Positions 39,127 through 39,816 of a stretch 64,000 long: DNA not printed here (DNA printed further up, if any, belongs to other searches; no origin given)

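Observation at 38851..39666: Unknown ~125-aa Cys-bracketed module, tandemly duplicated at the C-terminus of the FG-GAP protein and recurring in two other secreted proteins of this window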

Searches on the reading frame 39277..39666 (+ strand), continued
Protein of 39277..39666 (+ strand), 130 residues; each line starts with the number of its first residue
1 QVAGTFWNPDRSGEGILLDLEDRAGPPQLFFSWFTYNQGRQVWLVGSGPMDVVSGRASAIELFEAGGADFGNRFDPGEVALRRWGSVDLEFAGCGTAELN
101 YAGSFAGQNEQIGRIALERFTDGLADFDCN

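Call 61: search_solved_structures(query=A5, max_evalue=10)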
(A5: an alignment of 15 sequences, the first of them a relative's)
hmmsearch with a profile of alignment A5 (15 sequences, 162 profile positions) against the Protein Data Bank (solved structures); distinct sequences matched with E-value up to 10: 4.
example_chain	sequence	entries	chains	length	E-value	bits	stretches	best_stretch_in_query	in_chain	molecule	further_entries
30je_A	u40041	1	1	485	0.39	13.5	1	49-121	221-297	Envelope glycoprotein C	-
9eh6_A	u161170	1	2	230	0.78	12.5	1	31-120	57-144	Alpha/beta hydrolase fold-5 domain-containing protein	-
9gy2_A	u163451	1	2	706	1.4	11.7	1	78-119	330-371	phospholipase C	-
8wcf_A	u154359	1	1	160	1.4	11.7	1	27-78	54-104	Molecular chaperone Tir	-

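Call 63: fold_search(model_id=the predicted structure, library=viral)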
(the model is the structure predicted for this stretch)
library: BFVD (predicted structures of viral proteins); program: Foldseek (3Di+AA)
matches with E <= 10: 457; with E <= 0.001: 0
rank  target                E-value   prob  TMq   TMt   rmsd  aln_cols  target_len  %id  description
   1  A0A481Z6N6            3.4e-02  0.94  0.41  0.28   8.5       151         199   11  Transmembrane protein [Pithovirus LCPAC202]
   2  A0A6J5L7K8            2.0e-01  0.20  0.23  0.05  13.3       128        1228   14  Uncharacterized protein [uncultured Caudovirales phage]
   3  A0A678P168            2.4e-01  0.41  0.28  0.07  13.7       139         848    7  Tail spike TSP1/Gp66 N-terminal domain-containing protein [Pectobacterium phage phiA41]
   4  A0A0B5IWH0            2.8e-01  0.90  0.50  0.25   6.5       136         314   15  Uncharacterized protein [Pandoravirus inopinatum]
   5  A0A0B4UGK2            3.2e-01  0.44  0.33  0.20   8.4       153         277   10  (no name in the UniProt tables at hand)
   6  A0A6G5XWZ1            3.4e-01  0.54  0.35  0.25   7.8       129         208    8  (no name in the UniProt tables at hand)
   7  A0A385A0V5            3.6e-01  0.30  0.25  0.17  14.5       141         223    8  (no name in the UniProt tables at hand)
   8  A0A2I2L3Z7            3.8e-01  0.41  0.38  0.30   7.8       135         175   12  Lipocalin [Orpheovirus IHUMI-LCC2]
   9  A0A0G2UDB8            4.4e-01  0.15  0.22  0.06  16.3       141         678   15  Protein UL112 [Human cytomegalovirus]
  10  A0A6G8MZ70            4.6e-01  0.21  0.30  0.22  12.2       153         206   10  Uncharacterized protein [Cedratvirus kamchatka]
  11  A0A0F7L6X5            4.6e-01  0.20  0.25  0.22  15.0       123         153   13  Uncharacterized protein [uncultured marine virus]
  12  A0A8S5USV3            5.1e-01  0.23  0.29  0.19   9.3       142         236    9  Uncharacterized protein [Myoviridae sp. ctijX18]
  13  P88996                5.4e-01  0.25  0.31  0.13  12.4       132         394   13  59 protein [Murid herpesvirus 4]
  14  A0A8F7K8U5            5.4e-01  0.12  0.22  0.08  15.4       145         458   11  UL112.2 [Panine betaherpesvirus 2]
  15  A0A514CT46            5.9e-01  0.33  0.26  0.05  19.3       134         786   11  Tail fiber protein [Achromobacter phage Motura]
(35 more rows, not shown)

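Call 65: list_cluster_members(proteins=[P0027, P0030, P0041, P0063, P0099, P0143, P0085])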
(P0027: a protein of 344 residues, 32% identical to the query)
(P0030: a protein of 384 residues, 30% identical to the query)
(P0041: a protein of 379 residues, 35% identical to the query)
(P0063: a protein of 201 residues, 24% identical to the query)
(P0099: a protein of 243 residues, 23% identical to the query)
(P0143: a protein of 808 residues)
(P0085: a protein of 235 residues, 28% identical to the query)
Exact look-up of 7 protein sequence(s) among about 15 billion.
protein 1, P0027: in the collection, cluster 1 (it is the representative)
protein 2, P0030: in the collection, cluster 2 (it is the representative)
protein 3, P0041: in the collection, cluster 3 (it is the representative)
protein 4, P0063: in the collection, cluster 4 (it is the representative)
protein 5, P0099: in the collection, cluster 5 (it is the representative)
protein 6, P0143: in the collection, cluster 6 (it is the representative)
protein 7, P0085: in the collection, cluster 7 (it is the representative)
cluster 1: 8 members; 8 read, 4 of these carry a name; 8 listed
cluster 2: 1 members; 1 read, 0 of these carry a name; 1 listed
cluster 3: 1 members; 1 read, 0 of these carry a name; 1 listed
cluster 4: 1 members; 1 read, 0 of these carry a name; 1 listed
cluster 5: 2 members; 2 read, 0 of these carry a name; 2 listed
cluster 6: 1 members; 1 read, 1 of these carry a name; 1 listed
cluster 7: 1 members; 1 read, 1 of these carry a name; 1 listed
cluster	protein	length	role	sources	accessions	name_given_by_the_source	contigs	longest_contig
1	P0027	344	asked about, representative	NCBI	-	-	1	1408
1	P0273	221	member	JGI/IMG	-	hypothetical protein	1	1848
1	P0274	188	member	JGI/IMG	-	hypothetical protein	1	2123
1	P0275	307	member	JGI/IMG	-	hypothetical protein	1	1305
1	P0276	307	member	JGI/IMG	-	hypothetical protein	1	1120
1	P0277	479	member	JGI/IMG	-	-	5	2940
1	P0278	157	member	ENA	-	-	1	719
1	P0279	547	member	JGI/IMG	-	-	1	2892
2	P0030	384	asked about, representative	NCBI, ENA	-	-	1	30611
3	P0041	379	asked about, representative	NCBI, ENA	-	-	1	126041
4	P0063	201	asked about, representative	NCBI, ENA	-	-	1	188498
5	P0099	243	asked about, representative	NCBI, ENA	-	-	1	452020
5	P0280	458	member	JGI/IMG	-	-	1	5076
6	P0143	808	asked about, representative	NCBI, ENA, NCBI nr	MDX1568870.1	MAG: integrin alpha [Xanthomonadales bacterium] | integrin alpha [Xanthomonadales bacterium]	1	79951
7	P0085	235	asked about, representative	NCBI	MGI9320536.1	MAG: hypothetical protein ACR2O5_03925, partial [Thiogranum sp.]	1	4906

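Call 66: find_encoding_contigs(protein=P0041, flank=10000, max_places=1)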
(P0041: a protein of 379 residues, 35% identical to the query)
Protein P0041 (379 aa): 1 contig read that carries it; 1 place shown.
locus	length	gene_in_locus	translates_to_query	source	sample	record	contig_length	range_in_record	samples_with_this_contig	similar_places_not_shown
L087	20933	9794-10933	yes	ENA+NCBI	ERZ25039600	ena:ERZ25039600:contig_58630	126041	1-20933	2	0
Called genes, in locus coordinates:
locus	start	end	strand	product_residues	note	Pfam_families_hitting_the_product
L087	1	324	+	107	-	?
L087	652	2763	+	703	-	PF13948:DUF4215 (faint), PF19403:SpaA_2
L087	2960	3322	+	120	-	PF19403:SpaA_2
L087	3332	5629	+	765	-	PF01250:Ribosomal_S6 (faint), PF19403:SpaA_2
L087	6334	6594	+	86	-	PF19403:SpaA_2 (faint)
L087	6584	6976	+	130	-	PF19403:SpaA_2 (weak)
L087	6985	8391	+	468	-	PF01250:Ribosomal_S6 (faint), PF16589:BRCT_2 (faint), PF19403:SpaA_2, PF18465:Rieske_3 (faint), PF19403:SpaA_2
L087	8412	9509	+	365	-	PF13948:DUF4215 (weak)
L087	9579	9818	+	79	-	-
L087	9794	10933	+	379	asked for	PF19403:SpaA_2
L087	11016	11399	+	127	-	-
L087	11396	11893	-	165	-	PF01750:HycI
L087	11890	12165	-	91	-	PF00374:NiFeSe_Hases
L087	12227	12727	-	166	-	PF00374:NiFeSe_Hases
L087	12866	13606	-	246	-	PF27537:HoxH, PF00374:NiFeSe_Hases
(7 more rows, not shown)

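Call 67: find_encoding_contigs(protein=P0063, flank=10000, max_places=1)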
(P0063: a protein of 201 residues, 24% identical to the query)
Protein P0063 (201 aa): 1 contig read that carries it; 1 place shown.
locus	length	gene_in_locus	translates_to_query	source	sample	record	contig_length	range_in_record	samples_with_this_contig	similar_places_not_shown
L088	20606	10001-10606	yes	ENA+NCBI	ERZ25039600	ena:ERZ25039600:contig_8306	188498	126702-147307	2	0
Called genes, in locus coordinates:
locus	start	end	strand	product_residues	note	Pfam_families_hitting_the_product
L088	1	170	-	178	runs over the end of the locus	PF04366:Ysc84 (weak)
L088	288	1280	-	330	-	PF12625:Arabinose_bd, PF00165:HTH_AraC (faint), PF12833:HTH_18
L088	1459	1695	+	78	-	-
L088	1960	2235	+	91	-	-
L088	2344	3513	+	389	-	PF07396:Porin_O_P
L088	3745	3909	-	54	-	-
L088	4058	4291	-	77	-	PF02599:CsrA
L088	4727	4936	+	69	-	-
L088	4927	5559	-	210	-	PF01209:Ubie_methyltran, PF05401:NodS (weak), PF13489:Methyltransf_23, PF08241:Methyltransf_11, PF08242:Methyltransf_12, PF13649:Methyltransf_25, PF13847:Methyltransf_31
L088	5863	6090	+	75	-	-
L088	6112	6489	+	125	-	PF00589:Phage_integrase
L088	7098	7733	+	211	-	-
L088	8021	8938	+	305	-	-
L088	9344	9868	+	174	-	-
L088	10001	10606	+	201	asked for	-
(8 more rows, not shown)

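Call 68: find_encoding_contigs(protein=P0030, flank=10000, max_places=1)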
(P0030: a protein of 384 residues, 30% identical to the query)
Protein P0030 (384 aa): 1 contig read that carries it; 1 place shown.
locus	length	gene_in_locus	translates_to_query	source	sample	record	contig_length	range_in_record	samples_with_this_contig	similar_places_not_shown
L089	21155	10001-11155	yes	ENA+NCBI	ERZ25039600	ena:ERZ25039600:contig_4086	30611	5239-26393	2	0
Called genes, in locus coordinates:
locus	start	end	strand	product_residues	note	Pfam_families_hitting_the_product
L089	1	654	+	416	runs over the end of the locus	PF23381:Beta-prop_IFT122_1st (faint), PF23414:Beta-prop_EML_2 (faint), PF24796:WDR55 (faint), PF24807:WD40_CDC20-Fz (faint), PF24814:WD40_Prp19, PF24817:WD40_WDHD1_1st (faint), PF25175:Beta-prop_WDR5 (faint), PF25174:Beta-prop_THOC3, +1 more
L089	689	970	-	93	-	-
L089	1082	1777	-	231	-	PF08843:AbiEii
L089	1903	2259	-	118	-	PF13560:HTH_31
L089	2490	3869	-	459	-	PF02518:HATPase_c, PF00072:Response_reg, PF12833:HTH_18, PF00165:HTH_AraC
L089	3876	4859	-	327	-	PF07495:Y_Y_Y, PF00512:HisKA (weak)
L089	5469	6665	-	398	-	PF07494:Reg_prop (faint), PF23748:Beta-prop_LRRK2 (faint)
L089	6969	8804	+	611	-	PF14312:FG-GAP_2 (faint)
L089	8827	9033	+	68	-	-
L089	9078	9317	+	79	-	-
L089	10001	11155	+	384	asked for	-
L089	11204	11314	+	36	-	-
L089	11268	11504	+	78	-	-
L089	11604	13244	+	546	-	PF24251:DUF7453 (weak), PF02412:TSP_3 (weak), PF25087:GMPPB_C (faint), PF25247:LbH_GLGC (weak), PF25084:LbH_EIF2B, PF00132:Hexapep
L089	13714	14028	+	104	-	PF13560:HTH_31 (weak), PF01381:HTH_3 (weak)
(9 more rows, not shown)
